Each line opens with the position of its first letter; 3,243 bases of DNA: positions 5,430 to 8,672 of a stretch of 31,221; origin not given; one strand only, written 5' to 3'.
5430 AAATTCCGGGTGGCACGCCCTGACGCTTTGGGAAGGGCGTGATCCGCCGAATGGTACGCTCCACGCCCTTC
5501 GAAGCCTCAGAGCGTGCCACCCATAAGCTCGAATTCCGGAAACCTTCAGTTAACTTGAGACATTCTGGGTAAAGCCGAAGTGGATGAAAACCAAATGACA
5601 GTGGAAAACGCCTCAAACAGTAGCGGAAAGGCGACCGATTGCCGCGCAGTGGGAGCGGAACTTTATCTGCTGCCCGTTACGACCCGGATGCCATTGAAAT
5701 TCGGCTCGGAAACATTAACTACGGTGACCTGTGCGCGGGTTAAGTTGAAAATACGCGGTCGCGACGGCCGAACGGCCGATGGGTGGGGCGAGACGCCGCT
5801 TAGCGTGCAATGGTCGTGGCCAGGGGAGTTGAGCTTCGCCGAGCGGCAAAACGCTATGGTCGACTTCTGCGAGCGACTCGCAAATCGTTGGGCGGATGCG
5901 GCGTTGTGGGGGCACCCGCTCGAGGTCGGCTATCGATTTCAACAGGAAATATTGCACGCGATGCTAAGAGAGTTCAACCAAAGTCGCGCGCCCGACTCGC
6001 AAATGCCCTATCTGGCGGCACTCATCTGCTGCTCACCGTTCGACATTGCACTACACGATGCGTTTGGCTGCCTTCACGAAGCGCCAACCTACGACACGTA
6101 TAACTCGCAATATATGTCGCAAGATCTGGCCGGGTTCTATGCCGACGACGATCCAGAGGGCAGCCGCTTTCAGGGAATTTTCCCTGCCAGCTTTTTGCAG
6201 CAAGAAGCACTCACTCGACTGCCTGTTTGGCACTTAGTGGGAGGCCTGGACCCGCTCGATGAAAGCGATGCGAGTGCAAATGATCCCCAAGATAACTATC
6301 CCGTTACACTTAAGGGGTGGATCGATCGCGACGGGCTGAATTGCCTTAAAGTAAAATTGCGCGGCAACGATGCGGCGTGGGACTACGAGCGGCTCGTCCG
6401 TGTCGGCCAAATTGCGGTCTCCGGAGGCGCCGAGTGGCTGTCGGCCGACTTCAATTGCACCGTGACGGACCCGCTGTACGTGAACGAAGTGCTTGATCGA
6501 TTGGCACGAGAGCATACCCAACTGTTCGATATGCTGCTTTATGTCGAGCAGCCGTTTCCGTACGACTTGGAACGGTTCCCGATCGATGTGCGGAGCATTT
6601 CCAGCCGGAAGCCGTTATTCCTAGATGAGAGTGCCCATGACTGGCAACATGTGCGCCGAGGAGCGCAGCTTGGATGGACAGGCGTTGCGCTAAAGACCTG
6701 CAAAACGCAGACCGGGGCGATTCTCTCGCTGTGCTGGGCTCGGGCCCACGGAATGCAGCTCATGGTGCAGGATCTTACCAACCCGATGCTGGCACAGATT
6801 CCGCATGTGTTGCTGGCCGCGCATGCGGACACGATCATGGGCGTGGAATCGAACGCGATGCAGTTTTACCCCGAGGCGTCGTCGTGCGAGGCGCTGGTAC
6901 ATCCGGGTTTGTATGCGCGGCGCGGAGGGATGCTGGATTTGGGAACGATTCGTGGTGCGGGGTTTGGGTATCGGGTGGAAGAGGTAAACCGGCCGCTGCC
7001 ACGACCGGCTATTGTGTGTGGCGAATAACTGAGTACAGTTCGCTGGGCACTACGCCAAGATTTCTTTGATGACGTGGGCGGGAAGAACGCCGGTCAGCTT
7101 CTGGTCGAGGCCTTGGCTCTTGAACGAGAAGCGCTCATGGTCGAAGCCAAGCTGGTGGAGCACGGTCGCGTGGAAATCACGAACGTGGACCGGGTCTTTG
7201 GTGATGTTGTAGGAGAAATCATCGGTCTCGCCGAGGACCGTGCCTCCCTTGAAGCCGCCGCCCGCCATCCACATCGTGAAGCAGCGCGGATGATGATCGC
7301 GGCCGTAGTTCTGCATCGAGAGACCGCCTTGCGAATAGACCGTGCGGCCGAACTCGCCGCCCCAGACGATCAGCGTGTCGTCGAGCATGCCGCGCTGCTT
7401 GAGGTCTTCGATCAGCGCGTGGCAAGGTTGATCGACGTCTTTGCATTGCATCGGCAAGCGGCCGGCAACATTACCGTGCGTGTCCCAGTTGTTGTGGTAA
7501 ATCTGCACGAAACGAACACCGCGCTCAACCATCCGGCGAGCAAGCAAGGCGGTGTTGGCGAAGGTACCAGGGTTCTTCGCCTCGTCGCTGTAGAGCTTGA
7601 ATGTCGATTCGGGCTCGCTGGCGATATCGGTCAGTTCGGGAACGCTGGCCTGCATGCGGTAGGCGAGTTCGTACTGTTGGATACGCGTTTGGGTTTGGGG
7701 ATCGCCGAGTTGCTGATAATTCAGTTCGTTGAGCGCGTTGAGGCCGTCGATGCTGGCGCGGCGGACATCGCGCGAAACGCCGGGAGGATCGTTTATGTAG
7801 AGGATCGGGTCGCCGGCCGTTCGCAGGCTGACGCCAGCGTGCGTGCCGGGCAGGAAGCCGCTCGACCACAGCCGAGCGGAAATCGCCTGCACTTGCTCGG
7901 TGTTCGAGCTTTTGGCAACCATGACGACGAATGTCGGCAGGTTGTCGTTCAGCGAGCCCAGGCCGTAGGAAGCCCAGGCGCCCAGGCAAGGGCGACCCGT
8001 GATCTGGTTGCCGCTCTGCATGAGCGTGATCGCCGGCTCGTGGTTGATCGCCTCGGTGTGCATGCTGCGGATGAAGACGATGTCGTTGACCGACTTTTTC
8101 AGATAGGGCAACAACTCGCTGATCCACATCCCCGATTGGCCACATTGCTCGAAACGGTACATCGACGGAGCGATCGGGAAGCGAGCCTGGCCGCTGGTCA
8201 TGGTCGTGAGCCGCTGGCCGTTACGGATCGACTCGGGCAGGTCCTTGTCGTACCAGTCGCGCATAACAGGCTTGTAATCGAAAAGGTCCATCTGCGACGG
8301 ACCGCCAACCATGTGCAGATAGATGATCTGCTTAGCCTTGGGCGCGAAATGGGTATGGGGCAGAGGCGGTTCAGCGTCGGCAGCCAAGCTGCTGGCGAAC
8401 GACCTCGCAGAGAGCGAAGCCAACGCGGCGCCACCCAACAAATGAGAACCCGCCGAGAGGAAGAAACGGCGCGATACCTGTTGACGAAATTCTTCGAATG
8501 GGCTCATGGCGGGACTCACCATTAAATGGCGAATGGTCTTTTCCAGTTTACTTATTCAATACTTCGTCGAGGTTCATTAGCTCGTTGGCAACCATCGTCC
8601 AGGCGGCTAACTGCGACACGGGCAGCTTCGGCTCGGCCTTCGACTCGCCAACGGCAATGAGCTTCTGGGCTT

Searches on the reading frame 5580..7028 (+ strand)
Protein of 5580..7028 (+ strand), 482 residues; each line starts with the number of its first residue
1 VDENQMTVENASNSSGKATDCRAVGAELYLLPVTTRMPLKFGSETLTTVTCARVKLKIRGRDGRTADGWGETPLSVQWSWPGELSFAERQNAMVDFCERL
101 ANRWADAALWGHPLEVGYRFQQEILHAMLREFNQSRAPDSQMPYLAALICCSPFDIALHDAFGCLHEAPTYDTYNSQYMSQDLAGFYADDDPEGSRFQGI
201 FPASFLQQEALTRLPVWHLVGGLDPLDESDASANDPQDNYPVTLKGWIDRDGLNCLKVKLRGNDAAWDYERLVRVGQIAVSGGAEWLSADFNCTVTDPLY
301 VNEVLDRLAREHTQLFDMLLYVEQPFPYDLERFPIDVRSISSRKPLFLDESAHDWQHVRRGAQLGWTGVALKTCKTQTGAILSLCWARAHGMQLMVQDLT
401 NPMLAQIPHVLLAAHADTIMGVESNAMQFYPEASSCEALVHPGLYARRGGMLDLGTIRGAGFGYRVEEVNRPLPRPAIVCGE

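Call 34: search_protein_families(library=pfam, proteins=[window:5580-7028:+])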
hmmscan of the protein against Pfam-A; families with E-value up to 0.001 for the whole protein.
window:5580-7028:+ (482 aa): 1 family
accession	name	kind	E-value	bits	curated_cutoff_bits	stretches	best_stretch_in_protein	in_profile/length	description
PF13378.12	MR_MLE_C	-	1e-09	38.9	29.4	1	246-466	8-215/219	Enolase C-terminal domain-like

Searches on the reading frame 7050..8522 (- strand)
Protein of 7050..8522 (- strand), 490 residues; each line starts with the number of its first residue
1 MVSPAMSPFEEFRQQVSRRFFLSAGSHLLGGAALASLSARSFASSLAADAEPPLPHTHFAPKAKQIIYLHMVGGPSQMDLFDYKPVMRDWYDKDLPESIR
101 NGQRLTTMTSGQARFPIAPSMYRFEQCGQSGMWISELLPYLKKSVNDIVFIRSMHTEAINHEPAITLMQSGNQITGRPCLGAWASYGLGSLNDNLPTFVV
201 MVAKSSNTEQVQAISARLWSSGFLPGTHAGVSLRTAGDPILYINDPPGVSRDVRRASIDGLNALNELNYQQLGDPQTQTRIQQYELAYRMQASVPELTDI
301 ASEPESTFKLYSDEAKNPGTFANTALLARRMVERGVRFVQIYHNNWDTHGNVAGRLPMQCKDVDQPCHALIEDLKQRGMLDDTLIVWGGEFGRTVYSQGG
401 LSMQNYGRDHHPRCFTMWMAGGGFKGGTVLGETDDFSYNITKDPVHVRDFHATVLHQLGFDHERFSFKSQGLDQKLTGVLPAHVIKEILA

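Call 34: search_protein_families(library=pfam, proteins=[window:7050-8522:-])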
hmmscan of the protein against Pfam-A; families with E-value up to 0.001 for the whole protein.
window:7050-8522:- (490 aa): 1 family
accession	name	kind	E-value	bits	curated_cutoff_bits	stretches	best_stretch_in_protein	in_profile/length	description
PF07394.17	DUF1501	-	2.8e-147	491.4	27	1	63-489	1-390/390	Protein of unknown function (DUF1501)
